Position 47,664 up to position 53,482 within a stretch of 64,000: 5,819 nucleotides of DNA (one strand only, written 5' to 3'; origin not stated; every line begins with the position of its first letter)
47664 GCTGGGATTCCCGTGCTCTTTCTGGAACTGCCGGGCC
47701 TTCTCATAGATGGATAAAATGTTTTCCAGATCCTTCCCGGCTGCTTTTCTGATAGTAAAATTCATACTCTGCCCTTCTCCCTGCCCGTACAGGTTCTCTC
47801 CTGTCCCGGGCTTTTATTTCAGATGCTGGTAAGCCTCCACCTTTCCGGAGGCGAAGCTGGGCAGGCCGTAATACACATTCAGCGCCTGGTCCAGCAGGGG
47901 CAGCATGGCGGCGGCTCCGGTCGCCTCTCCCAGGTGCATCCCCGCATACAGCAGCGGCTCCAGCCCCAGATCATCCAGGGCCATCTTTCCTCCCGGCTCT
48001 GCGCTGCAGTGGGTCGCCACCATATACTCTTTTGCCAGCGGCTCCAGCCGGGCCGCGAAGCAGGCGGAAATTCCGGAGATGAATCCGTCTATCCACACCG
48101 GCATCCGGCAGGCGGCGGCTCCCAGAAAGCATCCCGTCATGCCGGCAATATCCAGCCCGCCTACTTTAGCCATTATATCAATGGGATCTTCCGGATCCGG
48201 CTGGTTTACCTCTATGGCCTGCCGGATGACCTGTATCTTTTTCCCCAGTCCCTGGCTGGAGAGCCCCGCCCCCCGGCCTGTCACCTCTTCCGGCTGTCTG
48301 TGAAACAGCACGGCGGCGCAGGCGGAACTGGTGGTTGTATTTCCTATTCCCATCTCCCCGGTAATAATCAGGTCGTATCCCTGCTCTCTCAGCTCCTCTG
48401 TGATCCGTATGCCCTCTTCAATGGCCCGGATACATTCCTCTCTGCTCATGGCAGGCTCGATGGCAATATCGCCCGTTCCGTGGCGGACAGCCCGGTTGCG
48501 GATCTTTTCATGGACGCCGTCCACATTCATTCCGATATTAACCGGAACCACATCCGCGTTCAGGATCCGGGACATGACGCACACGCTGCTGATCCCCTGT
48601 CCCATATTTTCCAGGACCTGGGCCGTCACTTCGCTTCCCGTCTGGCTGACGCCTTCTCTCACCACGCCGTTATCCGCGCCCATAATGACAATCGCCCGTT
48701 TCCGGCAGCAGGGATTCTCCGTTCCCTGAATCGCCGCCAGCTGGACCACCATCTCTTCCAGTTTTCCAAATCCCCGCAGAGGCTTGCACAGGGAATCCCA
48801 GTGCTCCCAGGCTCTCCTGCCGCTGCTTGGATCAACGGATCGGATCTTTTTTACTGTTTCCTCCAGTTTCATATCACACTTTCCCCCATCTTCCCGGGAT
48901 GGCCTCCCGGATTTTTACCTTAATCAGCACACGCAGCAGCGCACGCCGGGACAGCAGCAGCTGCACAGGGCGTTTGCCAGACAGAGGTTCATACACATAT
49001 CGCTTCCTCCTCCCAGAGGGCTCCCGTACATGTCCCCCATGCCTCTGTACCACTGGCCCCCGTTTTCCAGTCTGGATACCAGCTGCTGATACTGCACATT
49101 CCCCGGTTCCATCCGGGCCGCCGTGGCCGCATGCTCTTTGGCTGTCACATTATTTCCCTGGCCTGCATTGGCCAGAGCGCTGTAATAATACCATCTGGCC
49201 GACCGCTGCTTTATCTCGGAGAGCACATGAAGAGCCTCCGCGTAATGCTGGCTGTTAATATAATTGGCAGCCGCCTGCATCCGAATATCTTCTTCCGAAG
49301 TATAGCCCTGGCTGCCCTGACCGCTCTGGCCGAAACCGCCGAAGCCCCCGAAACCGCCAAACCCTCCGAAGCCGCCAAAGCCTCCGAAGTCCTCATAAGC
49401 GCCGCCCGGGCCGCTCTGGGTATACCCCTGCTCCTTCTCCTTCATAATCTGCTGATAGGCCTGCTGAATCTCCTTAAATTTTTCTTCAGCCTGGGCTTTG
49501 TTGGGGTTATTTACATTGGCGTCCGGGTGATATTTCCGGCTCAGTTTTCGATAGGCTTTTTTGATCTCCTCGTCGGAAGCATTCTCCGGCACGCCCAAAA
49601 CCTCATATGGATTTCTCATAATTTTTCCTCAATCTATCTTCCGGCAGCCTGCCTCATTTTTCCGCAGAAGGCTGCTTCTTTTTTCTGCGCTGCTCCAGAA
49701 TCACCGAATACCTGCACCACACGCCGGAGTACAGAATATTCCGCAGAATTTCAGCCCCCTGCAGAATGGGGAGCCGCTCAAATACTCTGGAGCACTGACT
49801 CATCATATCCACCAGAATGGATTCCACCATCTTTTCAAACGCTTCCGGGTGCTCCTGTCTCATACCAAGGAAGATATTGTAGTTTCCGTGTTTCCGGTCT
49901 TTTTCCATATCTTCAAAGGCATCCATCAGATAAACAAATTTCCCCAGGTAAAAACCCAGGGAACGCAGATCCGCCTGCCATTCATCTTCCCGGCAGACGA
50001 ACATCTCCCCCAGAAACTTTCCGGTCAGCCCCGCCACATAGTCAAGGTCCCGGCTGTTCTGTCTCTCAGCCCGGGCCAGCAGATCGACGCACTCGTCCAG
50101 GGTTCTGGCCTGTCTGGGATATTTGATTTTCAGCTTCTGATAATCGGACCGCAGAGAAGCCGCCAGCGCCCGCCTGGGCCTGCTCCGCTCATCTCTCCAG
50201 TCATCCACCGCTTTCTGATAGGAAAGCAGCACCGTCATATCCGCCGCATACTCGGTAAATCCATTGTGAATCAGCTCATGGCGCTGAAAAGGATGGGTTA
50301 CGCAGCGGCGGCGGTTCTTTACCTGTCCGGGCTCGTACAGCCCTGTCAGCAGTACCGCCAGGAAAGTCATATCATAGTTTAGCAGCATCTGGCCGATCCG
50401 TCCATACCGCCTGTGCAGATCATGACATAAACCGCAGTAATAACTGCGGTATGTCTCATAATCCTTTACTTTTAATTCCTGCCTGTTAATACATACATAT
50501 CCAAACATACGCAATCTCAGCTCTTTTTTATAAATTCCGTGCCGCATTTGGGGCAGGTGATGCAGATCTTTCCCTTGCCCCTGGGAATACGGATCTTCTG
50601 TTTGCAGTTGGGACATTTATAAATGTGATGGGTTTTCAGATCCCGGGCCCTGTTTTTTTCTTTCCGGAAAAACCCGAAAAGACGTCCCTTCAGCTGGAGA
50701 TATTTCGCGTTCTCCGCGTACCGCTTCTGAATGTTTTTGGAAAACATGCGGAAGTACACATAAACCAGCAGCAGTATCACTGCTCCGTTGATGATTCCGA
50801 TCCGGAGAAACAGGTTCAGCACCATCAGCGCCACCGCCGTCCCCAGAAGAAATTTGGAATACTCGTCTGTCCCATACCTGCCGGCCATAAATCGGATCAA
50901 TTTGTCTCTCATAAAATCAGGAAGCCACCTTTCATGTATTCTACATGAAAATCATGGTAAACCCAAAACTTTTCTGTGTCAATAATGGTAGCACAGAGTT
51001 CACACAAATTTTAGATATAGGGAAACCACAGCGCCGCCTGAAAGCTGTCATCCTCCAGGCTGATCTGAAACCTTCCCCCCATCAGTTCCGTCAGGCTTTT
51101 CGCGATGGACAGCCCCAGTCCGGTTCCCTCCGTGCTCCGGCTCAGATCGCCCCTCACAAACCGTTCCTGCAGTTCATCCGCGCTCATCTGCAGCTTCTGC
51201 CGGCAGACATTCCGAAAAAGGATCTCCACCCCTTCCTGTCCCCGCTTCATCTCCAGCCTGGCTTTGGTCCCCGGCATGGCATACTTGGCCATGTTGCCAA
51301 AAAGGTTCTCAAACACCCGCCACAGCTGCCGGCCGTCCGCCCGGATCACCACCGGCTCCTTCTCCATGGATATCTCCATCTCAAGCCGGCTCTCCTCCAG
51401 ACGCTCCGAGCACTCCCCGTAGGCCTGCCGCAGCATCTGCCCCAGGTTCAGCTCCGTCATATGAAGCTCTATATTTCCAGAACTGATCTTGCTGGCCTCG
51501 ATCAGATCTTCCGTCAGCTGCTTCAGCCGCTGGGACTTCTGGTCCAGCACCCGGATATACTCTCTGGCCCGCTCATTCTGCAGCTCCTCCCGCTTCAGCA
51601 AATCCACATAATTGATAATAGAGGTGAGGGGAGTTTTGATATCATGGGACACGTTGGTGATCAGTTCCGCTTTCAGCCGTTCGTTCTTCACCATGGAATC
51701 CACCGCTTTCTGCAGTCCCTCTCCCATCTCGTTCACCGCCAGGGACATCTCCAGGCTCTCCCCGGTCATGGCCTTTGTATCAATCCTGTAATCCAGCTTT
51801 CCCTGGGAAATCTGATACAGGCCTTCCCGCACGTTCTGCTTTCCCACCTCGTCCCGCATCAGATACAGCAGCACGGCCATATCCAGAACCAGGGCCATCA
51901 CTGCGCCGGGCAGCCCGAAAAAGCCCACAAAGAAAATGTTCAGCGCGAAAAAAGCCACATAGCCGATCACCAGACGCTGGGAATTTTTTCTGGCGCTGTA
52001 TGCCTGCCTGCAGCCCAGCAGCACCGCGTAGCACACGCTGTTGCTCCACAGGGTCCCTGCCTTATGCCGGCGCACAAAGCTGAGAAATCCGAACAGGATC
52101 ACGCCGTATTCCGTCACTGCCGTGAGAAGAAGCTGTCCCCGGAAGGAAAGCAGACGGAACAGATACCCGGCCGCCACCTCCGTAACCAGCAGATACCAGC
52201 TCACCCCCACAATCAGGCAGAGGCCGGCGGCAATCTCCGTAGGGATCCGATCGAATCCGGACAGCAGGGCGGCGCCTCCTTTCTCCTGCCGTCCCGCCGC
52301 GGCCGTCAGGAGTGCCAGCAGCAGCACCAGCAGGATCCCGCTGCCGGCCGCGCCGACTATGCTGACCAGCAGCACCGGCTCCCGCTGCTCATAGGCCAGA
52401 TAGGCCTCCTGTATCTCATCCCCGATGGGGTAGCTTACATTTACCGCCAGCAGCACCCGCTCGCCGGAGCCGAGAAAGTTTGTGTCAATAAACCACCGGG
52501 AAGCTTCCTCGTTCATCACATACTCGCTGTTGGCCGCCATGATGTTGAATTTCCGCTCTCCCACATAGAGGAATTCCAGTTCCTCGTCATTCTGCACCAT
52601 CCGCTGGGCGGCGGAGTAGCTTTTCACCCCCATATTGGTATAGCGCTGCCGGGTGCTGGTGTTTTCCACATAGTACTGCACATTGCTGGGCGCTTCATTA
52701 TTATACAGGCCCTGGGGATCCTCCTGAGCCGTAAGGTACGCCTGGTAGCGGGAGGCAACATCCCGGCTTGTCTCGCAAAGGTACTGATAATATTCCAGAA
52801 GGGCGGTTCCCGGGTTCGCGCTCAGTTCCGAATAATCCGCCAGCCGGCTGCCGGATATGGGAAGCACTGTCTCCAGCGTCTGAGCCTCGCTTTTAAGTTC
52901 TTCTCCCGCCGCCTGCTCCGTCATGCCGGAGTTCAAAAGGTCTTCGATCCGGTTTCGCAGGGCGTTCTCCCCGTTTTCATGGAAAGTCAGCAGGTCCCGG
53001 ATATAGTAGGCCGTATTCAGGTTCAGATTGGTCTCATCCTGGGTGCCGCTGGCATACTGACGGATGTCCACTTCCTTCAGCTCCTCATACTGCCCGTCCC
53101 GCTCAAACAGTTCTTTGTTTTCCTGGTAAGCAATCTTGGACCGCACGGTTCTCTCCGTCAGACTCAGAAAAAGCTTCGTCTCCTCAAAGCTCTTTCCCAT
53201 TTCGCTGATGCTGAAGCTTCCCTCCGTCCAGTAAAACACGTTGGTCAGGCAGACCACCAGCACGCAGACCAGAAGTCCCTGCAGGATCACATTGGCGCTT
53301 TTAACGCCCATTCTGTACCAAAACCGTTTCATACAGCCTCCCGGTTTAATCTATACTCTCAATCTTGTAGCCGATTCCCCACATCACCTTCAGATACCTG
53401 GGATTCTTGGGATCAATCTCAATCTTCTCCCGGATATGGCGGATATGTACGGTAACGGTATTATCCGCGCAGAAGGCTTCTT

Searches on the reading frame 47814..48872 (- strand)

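Call 85: search_protein_families(library=pfam, proteins=[window:47814-48872:-], max_evalue=0.00001)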
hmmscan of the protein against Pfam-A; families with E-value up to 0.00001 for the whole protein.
window:47814-48872:- (352 aa): 1 family
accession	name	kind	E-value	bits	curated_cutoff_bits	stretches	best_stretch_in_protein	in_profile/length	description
PF02277.22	DBI_PRT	-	1.9e-123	412.4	22.6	1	10-345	1-329/329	Phosphoribosyltransferase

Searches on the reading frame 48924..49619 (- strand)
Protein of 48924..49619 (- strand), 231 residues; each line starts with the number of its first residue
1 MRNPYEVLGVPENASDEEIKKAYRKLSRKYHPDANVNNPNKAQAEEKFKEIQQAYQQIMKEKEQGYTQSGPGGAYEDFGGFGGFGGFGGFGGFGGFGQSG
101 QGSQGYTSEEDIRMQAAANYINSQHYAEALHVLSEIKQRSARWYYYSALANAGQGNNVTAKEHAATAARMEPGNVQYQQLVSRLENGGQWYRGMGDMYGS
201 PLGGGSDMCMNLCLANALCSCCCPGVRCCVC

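Call 85: search_protein_families(library=pfam, proteins=[window:48924-49619:-], max_evalue=0.00001)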
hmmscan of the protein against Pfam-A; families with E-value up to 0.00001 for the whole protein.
window:48924-49619:- (231 aa): 1 family
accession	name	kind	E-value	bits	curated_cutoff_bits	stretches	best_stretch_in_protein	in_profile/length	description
PF00226.36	DnaJ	-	5.4e-22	78.1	27.8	1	3-62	1-57/63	DnaJ domain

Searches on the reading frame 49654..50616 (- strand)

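Call 85: search_protein_families(library=pfam, proteins=[window:49654-50616:-], max_evalue=0.00001)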
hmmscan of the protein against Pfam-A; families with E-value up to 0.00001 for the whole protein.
window:49654-50616:- (320 aa): 1 family
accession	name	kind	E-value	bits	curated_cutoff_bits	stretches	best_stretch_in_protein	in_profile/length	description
PF18937.5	DUF5685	-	1.1e-103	346.8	26.7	1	37-304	1-271/272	Family of unknown function (DUF5685)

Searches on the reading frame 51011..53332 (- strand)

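Call 85: search_protein_families(library=pfam, proteins=[window:51011-53332:-], max_evalue=0.00001)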
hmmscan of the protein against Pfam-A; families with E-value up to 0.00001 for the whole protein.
window:51011-53332:- (773 aa): 2 families
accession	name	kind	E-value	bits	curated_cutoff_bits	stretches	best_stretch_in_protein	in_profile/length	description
PF00512.31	HisKA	-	2.7e-17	63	26.9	1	554-619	2-66/66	His Kinase A (phospho-acceptor) domain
PF02518.31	HATPase_c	-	6.2e-12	46.4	26.4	1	666-760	2-96/111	Histidine kinase-, DNA gyrase B-, and HSP90-like ATPase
